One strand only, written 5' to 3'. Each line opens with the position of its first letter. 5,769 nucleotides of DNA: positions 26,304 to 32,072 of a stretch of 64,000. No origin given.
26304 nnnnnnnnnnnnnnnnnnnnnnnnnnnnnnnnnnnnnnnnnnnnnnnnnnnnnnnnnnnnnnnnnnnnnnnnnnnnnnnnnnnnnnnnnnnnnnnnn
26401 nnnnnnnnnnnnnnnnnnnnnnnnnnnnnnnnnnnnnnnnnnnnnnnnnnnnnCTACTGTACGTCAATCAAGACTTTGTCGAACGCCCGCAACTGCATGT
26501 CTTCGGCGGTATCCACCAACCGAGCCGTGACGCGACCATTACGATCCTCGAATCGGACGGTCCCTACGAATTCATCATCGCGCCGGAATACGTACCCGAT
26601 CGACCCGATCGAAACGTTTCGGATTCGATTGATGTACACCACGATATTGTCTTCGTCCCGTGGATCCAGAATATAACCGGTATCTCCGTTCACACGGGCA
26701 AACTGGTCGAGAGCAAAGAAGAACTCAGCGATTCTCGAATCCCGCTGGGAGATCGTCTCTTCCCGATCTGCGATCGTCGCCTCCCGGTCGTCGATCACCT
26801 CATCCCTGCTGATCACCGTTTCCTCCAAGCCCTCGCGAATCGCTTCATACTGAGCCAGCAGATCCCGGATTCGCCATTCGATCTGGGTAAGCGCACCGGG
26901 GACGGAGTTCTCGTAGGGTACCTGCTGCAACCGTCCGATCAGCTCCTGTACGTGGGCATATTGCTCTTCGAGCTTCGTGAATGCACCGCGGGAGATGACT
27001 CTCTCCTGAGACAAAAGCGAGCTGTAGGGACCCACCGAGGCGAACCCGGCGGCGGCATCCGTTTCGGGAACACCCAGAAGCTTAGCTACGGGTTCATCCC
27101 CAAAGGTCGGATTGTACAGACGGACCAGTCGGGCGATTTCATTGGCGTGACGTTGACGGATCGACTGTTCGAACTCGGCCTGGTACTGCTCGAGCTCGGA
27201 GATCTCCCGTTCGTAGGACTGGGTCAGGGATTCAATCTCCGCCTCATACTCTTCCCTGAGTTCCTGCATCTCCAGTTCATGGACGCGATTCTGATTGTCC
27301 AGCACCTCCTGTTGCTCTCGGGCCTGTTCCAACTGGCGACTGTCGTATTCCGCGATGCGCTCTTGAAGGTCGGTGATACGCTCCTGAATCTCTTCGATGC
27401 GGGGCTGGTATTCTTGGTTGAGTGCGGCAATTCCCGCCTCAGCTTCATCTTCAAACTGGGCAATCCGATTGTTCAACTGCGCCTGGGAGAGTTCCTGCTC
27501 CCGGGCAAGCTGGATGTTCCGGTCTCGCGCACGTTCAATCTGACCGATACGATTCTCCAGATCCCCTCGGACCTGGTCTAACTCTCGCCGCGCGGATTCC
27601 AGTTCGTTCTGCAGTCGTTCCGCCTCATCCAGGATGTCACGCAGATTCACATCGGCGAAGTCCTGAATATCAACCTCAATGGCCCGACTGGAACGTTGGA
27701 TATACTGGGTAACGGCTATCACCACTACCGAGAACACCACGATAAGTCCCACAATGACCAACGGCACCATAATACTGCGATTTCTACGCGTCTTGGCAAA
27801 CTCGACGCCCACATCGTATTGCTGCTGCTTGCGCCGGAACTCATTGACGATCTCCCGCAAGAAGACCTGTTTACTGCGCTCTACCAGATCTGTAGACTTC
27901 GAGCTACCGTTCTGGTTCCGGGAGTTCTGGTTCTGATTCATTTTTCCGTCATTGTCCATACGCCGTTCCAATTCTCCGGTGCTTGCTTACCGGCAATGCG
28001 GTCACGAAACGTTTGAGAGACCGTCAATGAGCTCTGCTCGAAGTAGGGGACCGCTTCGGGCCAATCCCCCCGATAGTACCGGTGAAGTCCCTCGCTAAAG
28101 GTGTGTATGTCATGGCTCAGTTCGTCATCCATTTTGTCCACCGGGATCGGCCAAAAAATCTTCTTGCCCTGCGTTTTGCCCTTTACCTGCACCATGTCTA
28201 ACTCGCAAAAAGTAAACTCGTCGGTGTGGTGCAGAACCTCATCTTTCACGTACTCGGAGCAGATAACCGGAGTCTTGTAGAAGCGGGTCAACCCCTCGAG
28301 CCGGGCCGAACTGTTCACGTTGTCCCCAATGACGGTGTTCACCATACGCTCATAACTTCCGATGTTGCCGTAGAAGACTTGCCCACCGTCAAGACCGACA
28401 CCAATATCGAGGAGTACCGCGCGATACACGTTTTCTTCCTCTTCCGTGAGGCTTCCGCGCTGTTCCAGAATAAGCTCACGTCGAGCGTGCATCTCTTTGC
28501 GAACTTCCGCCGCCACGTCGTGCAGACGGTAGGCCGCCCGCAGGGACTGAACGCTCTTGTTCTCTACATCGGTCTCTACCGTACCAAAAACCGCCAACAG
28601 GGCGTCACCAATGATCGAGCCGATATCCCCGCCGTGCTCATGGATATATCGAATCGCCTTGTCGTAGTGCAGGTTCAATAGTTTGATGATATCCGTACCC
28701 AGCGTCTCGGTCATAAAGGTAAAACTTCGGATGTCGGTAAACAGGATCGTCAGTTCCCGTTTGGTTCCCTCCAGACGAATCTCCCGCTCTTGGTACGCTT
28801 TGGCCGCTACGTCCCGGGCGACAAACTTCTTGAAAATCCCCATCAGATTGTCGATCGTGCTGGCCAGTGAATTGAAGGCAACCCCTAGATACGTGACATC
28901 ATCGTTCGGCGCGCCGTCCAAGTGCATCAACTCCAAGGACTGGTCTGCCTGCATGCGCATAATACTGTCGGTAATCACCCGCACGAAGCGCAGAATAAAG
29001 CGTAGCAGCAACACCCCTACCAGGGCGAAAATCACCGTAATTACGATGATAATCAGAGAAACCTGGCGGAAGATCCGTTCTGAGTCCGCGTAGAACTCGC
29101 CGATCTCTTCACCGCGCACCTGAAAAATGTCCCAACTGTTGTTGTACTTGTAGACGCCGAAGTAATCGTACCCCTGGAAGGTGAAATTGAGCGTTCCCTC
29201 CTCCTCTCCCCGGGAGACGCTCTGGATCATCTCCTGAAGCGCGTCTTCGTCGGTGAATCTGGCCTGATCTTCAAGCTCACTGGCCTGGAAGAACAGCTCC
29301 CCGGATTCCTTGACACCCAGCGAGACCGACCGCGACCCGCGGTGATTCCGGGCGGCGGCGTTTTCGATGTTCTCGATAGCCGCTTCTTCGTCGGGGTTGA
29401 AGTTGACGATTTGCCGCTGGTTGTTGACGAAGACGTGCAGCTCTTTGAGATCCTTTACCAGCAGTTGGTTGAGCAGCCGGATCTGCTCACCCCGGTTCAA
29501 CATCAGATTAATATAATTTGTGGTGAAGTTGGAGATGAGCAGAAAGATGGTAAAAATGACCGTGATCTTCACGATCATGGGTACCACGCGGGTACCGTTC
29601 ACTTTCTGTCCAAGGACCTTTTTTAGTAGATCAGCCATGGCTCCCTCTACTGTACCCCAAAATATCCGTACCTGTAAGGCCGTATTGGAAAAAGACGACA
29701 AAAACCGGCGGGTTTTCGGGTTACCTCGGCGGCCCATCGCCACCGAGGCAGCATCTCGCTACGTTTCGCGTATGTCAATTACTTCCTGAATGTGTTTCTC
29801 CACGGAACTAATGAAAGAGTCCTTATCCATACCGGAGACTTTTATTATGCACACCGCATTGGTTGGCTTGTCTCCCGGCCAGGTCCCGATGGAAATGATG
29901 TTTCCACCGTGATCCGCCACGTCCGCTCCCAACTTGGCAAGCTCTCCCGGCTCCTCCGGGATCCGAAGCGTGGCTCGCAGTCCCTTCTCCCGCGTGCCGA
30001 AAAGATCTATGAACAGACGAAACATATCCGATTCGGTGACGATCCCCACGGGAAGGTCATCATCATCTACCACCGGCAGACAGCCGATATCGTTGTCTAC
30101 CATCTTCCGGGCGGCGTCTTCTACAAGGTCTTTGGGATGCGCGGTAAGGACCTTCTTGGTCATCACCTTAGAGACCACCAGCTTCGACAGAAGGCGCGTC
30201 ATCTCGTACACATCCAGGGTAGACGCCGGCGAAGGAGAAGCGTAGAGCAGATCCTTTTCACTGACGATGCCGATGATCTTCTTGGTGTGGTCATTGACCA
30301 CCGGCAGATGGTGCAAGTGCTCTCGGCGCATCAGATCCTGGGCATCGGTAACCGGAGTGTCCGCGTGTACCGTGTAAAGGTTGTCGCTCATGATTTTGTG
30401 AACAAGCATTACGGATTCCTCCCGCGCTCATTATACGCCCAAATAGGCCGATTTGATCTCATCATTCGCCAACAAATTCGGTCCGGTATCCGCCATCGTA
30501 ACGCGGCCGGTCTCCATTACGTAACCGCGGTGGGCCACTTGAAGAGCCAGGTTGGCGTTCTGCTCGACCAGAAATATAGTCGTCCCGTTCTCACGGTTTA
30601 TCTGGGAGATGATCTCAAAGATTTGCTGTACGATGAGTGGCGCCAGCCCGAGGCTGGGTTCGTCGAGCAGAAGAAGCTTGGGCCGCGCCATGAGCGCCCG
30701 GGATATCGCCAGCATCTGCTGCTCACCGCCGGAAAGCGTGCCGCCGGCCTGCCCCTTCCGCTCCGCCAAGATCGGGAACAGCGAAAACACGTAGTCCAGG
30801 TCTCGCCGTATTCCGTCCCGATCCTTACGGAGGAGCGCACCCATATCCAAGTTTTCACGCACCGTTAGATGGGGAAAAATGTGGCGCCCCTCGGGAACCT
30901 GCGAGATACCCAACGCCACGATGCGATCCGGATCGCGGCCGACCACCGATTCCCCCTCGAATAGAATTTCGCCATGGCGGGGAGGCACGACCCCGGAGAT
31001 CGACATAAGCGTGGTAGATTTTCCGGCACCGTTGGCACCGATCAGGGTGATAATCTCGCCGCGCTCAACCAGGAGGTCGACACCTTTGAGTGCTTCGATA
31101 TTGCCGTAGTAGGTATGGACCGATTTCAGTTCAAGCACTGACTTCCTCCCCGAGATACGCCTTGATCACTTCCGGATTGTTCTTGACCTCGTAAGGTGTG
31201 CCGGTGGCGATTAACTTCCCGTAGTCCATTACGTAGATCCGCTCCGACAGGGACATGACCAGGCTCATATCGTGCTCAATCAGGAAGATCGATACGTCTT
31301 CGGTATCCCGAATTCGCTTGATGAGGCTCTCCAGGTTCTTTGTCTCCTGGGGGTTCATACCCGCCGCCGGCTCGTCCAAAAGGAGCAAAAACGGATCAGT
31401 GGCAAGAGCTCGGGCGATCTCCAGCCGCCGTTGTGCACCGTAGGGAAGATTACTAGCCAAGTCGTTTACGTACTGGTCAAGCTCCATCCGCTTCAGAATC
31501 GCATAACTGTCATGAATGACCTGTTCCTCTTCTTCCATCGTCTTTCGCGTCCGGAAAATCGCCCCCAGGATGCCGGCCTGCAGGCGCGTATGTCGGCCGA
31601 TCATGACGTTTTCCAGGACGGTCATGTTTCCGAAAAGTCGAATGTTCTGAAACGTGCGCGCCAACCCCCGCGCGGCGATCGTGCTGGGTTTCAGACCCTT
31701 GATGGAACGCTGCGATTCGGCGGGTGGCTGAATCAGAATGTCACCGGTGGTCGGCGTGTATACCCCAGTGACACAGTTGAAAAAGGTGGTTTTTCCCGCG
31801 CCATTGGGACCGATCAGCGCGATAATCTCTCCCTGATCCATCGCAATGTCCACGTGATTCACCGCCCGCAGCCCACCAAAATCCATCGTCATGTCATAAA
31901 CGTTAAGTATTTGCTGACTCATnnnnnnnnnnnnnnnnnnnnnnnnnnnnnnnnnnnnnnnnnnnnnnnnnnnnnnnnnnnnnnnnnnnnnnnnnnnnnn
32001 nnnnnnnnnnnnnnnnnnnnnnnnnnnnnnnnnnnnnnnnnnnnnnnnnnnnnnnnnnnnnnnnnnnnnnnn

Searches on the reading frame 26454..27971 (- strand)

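Call 52: search_protein_families(library=pfam, proteins=[window:26454-27971:-], max_evalue=0.00001)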
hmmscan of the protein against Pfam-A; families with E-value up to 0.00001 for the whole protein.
window:26454-27971:- (505 aa): 0 families

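Call 79: search_protein_families(library=padloc, proteins=[window:26454-27971:-], max_evalue=0.01)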
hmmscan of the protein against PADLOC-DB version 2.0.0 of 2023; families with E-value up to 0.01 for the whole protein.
window:26454-27971:- (505 aa): 4 families
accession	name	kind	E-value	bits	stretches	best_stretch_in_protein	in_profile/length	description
PDLC03865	LmuB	-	6.3e-08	29.3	1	118-411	543-789/1007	-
PDLC00647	ZorA3|ZorA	-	1.4e-06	25.1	1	86-391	277-523/780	MotA/ExbB/TolQ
PDLC03859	LmuB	-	0.00025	18.4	1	109-219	361-471/611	-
PDLC00519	JetC1|JetC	-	0.007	12.6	1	112-280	274-444/1097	DUF3584 domain; MukB-like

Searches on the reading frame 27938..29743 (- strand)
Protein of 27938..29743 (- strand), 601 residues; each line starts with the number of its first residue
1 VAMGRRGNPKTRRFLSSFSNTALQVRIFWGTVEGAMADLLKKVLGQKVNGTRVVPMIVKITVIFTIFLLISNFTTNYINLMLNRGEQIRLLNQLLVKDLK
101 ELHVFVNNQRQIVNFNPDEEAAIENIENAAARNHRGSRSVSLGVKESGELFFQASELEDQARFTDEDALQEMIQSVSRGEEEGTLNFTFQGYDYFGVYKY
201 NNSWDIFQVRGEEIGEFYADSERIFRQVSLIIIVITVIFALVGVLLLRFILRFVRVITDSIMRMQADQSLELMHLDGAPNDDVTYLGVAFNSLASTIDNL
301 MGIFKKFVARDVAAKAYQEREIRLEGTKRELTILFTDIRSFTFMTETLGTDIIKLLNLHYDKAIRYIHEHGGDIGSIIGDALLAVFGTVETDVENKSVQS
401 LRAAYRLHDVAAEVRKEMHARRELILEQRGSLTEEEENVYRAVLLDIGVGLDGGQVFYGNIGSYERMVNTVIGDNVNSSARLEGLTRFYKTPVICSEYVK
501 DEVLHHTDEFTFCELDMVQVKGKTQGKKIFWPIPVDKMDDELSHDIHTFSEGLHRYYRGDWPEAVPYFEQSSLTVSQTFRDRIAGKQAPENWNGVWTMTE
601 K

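Call 52: search_protein_families(library=pfam, proteins=[window:27938-29743:-], max_evalue=0.00001)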
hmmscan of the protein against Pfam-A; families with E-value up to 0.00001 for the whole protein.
window:27938-29743:- (601 aa): 1 family
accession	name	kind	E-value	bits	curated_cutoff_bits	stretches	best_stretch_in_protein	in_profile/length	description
PF00211.25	Guanylate_cyc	-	6.3e-14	52.4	21.9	1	329-526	7-176/183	Adenylate and Guanylate cyclase catalytic domain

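Call 79: search_protein_families(library=padloc, proteins=[window:27938-29743:-], max_evalue=0.01)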
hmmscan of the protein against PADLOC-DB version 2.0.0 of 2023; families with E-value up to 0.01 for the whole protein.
window:27938-29743:- (601 aa): 5 families
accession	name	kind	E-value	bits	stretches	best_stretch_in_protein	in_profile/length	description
PDLC00734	PycC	-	3.1e-15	54.1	1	294-484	150-322/374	Pycsar cyclase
PDLC02367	PycC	-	8.6e-10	36.4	1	324-502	37-191/226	-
PDLC00766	PycC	-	0.00012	19.6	1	317-488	28-182/232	Pycsar cyclase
PDLC02370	PycC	-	0.00029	18.3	1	334-413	85-165/340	-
PDLC00764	PycC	-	0.0039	14.1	1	332-410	96-175/449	Pycsar cyclase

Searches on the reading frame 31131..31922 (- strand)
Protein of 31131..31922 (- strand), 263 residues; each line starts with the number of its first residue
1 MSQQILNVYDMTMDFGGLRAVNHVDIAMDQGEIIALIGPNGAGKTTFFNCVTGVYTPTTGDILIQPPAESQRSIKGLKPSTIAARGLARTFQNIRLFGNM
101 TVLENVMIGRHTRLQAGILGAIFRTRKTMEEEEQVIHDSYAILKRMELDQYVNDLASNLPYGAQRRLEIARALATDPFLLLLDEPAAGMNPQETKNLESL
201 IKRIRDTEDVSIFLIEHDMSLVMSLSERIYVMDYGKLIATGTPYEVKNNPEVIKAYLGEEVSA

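Call 52: search_protein_families(library=pfam, proteins=[window:31131-31922:-], max_evalue=0.00001)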
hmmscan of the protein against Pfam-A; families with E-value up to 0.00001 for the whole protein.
window:31131-31922:- (263 aa): 3 families
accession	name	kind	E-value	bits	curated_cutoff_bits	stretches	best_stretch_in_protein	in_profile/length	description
PF00005.33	ABC_tran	-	6.4e-28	98.5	25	1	22-186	2-136/137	ABC transporter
PF12399.14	BCA_ABC_TP_C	-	4.1e-11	42.7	25.5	1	236-261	1-26/27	Branched-chain amino acid ATP-binding cassette transporter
PF13304.12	AAA_21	-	1.4e-07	32.4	27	0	33-51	1-19/304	AAA domain, putative AbiEii toxin, Type IV TA system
